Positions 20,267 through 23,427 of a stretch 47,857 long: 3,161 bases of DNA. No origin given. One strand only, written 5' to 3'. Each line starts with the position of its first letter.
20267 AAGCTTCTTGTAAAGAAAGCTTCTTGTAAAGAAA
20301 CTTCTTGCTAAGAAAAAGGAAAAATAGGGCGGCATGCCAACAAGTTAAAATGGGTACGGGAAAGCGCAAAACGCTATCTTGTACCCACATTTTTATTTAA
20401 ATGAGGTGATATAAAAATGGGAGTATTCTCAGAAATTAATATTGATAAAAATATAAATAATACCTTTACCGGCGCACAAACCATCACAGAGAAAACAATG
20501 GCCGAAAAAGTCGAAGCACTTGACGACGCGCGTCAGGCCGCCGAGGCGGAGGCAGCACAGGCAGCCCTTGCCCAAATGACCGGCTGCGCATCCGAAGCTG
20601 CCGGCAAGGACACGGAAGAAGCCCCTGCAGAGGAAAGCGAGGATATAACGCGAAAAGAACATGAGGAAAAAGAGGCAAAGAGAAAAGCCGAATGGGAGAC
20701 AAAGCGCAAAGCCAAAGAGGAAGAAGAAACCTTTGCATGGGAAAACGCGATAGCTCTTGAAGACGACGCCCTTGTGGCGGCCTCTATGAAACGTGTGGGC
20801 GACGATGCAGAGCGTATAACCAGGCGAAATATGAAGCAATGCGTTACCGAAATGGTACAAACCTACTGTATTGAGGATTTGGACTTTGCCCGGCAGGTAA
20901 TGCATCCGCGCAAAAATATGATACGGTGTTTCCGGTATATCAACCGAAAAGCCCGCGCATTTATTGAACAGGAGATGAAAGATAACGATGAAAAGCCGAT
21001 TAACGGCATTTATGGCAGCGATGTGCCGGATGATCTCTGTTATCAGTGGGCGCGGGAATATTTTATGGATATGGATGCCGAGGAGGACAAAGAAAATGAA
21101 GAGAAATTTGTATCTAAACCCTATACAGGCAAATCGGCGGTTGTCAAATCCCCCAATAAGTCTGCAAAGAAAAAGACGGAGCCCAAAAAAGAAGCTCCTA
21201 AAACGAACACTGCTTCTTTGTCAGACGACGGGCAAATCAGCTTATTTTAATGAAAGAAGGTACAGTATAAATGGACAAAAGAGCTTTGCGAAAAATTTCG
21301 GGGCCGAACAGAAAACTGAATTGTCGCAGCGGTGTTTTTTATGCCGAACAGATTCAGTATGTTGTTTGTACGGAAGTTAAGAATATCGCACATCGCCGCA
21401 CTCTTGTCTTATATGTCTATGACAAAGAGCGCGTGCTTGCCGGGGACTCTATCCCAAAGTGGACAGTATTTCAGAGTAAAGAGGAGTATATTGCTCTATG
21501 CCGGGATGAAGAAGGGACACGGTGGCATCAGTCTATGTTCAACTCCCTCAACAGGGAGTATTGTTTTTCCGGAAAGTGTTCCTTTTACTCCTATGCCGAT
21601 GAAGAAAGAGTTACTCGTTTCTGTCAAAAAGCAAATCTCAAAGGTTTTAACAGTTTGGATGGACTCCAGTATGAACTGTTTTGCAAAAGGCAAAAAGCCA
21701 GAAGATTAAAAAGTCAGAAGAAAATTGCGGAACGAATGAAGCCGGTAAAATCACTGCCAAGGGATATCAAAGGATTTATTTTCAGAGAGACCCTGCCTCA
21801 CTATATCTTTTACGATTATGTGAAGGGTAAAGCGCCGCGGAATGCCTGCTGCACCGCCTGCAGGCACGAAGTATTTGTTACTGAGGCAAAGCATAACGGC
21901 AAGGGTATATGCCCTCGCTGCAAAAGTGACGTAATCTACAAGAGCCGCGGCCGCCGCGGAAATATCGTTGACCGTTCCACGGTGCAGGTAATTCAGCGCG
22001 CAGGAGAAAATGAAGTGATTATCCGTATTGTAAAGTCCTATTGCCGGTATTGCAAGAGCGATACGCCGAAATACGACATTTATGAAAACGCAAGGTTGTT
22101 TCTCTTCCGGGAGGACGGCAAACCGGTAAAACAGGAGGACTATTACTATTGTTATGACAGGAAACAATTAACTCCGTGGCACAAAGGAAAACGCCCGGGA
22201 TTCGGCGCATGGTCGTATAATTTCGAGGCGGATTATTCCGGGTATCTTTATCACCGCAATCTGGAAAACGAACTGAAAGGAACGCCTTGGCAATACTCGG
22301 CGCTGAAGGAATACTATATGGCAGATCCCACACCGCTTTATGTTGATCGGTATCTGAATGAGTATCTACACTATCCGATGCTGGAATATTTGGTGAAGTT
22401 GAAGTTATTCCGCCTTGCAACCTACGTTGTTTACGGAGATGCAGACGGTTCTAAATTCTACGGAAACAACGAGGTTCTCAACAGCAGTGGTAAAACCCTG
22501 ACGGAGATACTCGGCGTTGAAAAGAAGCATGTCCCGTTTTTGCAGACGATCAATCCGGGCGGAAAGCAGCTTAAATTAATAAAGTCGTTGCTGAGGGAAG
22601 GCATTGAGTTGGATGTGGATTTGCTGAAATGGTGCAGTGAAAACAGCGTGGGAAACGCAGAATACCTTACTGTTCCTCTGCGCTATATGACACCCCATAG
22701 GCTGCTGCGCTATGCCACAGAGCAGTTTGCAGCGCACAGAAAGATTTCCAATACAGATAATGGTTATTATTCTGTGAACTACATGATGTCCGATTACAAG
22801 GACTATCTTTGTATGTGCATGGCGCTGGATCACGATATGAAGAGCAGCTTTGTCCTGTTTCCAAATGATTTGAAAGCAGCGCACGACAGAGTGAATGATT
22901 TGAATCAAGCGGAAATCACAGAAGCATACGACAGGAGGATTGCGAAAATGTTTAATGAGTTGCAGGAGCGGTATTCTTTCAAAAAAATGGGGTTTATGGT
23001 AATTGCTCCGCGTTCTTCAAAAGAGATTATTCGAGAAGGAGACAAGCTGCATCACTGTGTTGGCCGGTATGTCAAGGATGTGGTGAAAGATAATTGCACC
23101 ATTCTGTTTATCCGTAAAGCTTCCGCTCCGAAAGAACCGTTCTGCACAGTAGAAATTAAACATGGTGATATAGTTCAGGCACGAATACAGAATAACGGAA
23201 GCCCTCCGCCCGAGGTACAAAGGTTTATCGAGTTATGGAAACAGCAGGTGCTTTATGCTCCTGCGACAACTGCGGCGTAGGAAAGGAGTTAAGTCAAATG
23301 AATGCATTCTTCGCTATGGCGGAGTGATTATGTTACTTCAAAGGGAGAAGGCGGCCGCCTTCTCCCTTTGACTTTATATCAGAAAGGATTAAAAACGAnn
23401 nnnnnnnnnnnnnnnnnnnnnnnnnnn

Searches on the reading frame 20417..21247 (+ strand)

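Call 3: search_protein_families(library=pfam, proteins=[window:20417-21247:+], max_evalue=1)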
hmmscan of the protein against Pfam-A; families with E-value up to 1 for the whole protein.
window:20417-21247:+ (277 aa): 1 family
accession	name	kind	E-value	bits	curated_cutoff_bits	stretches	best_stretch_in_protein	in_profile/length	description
PF14058.11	PcfK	-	4.6e-17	62.9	27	1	135-277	2-137/139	PcfK-like protein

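Call 4: search_protein_families(library=ncbifam, proteins=[window:20417-21247:+], max_evalue=1)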
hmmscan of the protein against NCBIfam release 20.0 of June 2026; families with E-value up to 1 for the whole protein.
window:20417-21247:+ (277 aa): 0 families

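Call 24: search_protein_families(library=phrogs, proteins=[window:20417-21247:+], max_evalue=0.01)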
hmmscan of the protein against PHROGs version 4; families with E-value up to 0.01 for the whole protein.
window:20417-21247:+ (277 aa): 2 families
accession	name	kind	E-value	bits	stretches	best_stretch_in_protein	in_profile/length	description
phrog_35860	-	unknown function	6.2e-06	26.9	1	125-266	93-217/256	-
phrog_7445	-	unknown function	0.00068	20.7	1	153-277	35-135/138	-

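Call 46: search_protein_families(library=padloc, proteins=[window:20417-21247:+], max_evalue=0.01)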
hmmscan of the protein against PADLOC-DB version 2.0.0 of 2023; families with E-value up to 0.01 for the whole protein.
window:20417-21247:+ (277 aa): 0 families

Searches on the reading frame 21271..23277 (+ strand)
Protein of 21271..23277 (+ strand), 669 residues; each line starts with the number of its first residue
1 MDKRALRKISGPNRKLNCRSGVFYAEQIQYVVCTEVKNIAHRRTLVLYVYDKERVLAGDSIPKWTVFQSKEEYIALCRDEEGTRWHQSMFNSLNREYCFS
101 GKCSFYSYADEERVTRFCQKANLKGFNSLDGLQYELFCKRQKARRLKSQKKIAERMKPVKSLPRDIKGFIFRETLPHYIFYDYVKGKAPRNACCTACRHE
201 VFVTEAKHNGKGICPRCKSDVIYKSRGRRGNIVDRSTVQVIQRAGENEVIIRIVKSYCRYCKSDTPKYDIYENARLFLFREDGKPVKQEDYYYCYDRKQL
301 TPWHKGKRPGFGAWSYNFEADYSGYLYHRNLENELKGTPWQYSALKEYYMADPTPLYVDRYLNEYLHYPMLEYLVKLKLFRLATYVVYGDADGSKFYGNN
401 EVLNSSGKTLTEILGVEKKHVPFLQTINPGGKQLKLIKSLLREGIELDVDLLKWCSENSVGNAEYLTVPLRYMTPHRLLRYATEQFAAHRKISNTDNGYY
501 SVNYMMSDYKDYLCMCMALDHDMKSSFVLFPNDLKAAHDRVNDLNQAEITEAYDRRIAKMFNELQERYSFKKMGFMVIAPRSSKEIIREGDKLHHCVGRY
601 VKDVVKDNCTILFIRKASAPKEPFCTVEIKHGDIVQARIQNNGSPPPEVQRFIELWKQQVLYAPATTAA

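Call 3: search_protein_families(library=pfam, proteins=[window:21271-23277:+], max_evalue=1)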
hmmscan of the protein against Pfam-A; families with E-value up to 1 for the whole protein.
window:21271-23277:+ (669 aa): 4 families
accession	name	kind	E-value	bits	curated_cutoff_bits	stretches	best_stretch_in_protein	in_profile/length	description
PF14284.11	PcfJ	-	4.1e-42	143.9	25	1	508-652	1-146/147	PcfJ-like protein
PF17283.8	Zn_ribbon_SprT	-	0.016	15.7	28.1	1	213-262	6-31/38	SprT-like zinc ribbon domain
PF24455.1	DUF7571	-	0.036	14.8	27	1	192-225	43-76/89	Family of unknown function (DUF7571)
PF01155.25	HypA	-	0.61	10.6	28.9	1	188-230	67-105/112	Hydrogenase/urease nickel incorporation, metallochaperone, hypA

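Call 4: search_protein_families(library=ncbifam, proteins=[window:21271-23277:+], max_evalue=1)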
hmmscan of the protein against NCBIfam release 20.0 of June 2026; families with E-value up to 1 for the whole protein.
window:21271-23277:+ (669 aa): 0 families

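Call 24: search_protein_families(library=phrogs, proteins=[window:21271-23277:+], max_evalue=0.01)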
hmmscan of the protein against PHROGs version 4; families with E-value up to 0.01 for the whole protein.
window:21271-23277:+ (669 aa): 8 families
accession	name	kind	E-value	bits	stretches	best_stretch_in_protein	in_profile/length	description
phrog_8470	-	unknown function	6.8e-85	287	1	103-659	13-554/567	-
phrog_3169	-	unknown function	6.5e-36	125.4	1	504-659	314-465/474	-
phrog_7484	-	unknown function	7.3e-29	101.8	1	501-660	283-443/450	-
phrog_9653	-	unknown function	1.8e-12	48.2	1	504-642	217-348/373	-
phrog_3200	-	unknown function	2.8e-12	46.9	1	499-631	503-641/683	-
phrog_28566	-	unknown function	6.4e-12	46.2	1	499-630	226-363/406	-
phrog_16315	-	unknown function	1.9e-08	34.4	1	507-644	367-500/532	-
phrog_9253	-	unknown function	6.2e-08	32.2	1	505-632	622-759/819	-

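Call 46: search_protein_families(library=padloc, proteins=[window:21271-23277:+], max_evalue=0.01)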
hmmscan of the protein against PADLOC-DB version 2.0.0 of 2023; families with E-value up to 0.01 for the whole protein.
window:21271-23277:+ (669 aa): 0 families
